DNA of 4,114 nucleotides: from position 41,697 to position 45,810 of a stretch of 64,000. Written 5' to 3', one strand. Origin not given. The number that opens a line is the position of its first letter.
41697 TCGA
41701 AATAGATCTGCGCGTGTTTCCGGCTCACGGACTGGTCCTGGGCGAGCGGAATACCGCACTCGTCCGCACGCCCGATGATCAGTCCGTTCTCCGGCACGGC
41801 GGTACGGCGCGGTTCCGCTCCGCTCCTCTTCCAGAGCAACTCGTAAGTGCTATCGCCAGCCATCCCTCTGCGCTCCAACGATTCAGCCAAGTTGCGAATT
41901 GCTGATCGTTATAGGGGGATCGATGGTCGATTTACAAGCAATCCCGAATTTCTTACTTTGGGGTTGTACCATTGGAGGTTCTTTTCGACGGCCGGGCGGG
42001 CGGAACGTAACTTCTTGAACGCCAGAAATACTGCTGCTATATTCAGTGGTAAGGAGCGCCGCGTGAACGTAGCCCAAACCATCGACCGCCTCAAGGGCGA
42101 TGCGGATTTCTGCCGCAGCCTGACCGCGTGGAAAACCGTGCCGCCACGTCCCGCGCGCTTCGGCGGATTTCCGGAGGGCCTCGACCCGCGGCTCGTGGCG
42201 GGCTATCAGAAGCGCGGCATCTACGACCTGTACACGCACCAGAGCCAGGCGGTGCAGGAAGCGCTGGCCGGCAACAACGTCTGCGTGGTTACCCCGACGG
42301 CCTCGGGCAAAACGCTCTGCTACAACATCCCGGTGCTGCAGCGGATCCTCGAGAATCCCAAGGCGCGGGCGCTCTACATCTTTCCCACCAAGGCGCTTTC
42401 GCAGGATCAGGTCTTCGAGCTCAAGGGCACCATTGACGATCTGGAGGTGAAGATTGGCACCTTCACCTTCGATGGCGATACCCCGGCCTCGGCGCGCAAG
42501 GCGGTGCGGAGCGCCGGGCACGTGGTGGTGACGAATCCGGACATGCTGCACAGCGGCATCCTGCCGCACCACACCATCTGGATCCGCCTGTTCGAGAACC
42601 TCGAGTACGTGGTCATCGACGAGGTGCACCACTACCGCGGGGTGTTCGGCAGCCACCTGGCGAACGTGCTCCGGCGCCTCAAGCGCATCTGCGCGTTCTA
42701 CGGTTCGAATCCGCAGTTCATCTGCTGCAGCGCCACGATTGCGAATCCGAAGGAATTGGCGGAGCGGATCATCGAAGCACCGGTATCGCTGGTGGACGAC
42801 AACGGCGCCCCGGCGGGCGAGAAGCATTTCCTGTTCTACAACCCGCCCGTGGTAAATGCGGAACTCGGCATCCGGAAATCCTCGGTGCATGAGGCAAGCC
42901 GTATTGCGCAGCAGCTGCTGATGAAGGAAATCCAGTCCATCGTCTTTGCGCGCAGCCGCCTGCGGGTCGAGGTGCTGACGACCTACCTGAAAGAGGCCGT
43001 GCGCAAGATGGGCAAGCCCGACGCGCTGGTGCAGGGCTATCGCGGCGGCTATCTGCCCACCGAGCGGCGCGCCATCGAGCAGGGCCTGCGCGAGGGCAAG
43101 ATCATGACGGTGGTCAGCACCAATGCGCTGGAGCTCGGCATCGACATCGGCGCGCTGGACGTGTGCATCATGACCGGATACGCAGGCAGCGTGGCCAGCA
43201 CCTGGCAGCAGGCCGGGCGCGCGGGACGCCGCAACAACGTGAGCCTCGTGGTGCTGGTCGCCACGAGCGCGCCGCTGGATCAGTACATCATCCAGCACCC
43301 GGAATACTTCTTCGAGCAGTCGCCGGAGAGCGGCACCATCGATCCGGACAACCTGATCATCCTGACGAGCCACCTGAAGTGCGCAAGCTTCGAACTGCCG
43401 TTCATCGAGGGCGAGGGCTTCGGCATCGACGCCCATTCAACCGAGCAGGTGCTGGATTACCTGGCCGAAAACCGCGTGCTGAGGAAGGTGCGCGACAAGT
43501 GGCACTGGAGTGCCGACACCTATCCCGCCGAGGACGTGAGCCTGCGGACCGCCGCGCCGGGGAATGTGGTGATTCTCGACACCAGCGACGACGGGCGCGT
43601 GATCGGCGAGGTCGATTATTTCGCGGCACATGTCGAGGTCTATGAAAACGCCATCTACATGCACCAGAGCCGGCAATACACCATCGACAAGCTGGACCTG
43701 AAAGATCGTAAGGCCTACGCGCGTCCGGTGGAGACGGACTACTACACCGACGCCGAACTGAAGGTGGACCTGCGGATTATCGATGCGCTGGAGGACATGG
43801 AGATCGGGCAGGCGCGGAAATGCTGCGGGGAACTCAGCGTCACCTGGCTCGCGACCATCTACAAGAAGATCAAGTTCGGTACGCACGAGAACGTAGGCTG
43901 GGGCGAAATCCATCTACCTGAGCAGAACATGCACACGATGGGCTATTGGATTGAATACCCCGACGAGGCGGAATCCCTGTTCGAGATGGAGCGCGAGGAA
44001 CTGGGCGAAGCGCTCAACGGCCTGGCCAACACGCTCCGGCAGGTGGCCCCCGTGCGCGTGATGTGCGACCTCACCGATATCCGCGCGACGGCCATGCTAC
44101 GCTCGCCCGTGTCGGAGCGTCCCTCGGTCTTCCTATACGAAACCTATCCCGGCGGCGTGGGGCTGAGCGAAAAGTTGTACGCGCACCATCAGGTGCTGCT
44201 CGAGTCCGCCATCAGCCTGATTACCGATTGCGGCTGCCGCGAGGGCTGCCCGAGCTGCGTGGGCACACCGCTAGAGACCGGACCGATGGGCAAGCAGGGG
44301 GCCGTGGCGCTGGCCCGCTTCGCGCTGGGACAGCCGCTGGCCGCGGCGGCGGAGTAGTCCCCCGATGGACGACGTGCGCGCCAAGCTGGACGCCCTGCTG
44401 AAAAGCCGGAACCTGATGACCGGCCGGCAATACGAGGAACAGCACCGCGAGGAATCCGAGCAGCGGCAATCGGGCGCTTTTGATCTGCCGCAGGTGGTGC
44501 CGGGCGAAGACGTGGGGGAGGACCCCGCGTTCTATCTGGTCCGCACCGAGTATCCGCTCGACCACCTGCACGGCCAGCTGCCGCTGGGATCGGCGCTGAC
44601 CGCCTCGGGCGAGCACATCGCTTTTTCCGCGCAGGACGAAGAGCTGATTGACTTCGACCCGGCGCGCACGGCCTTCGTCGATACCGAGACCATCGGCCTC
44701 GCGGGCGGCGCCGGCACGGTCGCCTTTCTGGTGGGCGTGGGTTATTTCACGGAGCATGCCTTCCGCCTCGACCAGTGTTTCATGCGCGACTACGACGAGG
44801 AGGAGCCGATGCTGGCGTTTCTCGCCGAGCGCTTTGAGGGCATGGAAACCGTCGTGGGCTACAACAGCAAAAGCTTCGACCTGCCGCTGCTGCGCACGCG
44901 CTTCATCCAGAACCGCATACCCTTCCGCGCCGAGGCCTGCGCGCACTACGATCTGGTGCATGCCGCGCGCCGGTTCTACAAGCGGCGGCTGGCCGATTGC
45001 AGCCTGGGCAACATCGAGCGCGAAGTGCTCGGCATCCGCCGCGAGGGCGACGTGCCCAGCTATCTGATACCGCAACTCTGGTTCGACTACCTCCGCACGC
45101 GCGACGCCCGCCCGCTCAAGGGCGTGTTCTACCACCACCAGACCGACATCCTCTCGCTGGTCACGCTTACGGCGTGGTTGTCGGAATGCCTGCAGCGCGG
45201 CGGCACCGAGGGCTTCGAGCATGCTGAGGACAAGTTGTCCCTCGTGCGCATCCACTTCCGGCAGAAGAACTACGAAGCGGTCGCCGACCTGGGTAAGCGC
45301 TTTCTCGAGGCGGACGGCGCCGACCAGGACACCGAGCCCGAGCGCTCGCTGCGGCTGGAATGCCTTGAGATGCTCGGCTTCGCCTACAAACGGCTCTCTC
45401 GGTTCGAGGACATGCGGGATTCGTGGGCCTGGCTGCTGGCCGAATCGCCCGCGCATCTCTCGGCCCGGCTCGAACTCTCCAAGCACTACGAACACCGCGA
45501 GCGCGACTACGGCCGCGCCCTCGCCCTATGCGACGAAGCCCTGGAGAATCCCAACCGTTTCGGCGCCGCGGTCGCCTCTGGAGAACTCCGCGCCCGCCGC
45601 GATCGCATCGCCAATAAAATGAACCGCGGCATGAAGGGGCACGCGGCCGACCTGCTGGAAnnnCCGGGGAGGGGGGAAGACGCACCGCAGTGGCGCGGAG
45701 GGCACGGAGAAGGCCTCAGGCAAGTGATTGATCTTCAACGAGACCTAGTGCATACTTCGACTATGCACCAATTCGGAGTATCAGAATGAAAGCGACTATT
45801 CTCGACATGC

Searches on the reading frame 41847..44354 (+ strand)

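Call 33: search_protein_families(library=pfam, proteins=[window:41847-44354:+], max_evalue=0.01)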
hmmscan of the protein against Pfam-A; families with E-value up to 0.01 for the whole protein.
window:41847-44354:+ (836 aa): 5 families
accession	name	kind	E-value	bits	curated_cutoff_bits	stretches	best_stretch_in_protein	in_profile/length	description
PF00270.35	DEAD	-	1.9e-35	122.5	26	1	130-303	2-166/167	DEAD/DEAH box helicase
PF09369.15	MZB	-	3.8e-19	69.6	24.2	1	726-805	1-80/80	MrfA Zn-binding domain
PF00271.37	Helicase_C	-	2.1e-14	54.1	23.5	1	358-462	10-109/110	Helicase conserved C-terminal domain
PF22982.3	WHD_HRQ1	-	1.1e-09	39.6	27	1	498-568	1-69/70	ATP-dependent helicase HRQ1, winged helix domain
PF04851.21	ResIII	-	1.1e-07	32.4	22.5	1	127-266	3-140/164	Type III restriction enzyme, res subunit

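Call 53: search_protein_families(library=padloc, proteins=[window:41847-44354:+], max_evalue=0.001)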
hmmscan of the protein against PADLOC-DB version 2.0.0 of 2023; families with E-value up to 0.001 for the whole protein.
window:41847-44354:+ (836 aa): 59 families (the best 25 are shown)
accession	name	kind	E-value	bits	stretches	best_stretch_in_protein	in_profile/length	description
PDLC03960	SngC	-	1.8e-45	153.9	1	127-477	24-377/720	-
PDLC02503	BrxHI|BrxHII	-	7.2e-44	148.2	1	127-465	24-345/698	BrxHI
PDLC00013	DruE1|DruE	-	1.3e-33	114.1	4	416-515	1080-1180/1776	SNF2 family N-terminal domain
PDLC00037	DruE3|DruE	-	1.2e-28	97.5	3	127-306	101-307/2055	SNF2 family N-terminal domain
PDLC00036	DruE3|DruE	-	2.4e-27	92.5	3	129-303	94-290/2023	SNF2 family N-terminal domain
PDLC02501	BrxHI|BrxHII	-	8.4e-27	91.6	1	124-464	20-344/925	BrxHI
PDLC00035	DruE3|DruE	-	9.6e-24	81.2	2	124-306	99-307/1460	SNF2 family N-terminal domain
PDLC03928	PsyrT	-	6.4e-22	75.6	1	127-559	21-423/689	-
PDLC00051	DruE4|DruE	-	2.5e-18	63.1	3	124-170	89-136/1829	SNF2 family N-terminal domain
PDLC00014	DruE2|DruE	-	2.9e-17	59.5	2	121-169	101-150/1928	SNF2 family N-terminal domain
PDLC02570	DrmA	-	5e-17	59.5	1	255-484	413-647/851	DrmA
PDLC02864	DpdF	-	6e-17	59.6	2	124-193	19-83/610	DpdF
PDLC00192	HamB1|HamB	-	1.4e-15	54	1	120-320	261-456/1104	DEAD-box helicase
PDLC00015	DruE2|DruE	-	4e-15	52.6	1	126-169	95-139/1887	SNF2 family N-terminal domain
PDLC02897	DpdJ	-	6.9e-15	51.9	1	131-461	103-450/1570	DpdJ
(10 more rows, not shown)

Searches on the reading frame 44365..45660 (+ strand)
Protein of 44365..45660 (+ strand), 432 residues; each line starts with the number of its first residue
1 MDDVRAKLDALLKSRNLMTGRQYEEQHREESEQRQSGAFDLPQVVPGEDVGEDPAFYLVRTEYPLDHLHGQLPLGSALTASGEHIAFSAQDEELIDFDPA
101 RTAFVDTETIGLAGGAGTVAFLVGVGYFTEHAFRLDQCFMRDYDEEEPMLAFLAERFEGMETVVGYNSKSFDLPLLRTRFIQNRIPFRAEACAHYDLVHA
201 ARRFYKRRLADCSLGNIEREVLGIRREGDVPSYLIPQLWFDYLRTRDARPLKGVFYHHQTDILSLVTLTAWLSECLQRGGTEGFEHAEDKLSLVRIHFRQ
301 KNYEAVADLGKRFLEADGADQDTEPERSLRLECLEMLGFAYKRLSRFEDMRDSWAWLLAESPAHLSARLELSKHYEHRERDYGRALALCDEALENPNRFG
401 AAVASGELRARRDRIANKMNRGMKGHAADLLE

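Call 33: search_protein_families(library=pfam, proteins=[window:44365-45660:+], max_evalue=0.01)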
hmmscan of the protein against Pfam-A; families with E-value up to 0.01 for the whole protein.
window:44365-45660:+ (432 aa): 3 families
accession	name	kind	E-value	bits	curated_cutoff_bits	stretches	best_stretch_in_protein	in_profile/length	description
PF13482.12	RNase_H_2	-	3.3e-35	121.9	22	1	103-272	1-164/165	RNase_H superfamily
PF13432.12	TPR_16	-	0.0019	19.1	32.7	0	340-395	6-60/65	Tetratricopeptide repeat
PF10108.15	DNA_pol_B_exo2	-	0.0039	17.3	24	1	131-186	23-78/213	Predicted 3'-5' exonuclease related to the exonuclease domain of PolB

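Call 53: search_protein_families(library=padloc, proteins=[window:44365-45660:+], max_evalue=0.001)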
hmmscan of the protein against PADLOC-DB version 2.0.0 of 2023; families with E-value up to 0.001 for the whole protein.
window:44365-45660:+ (432 aa): 0 families
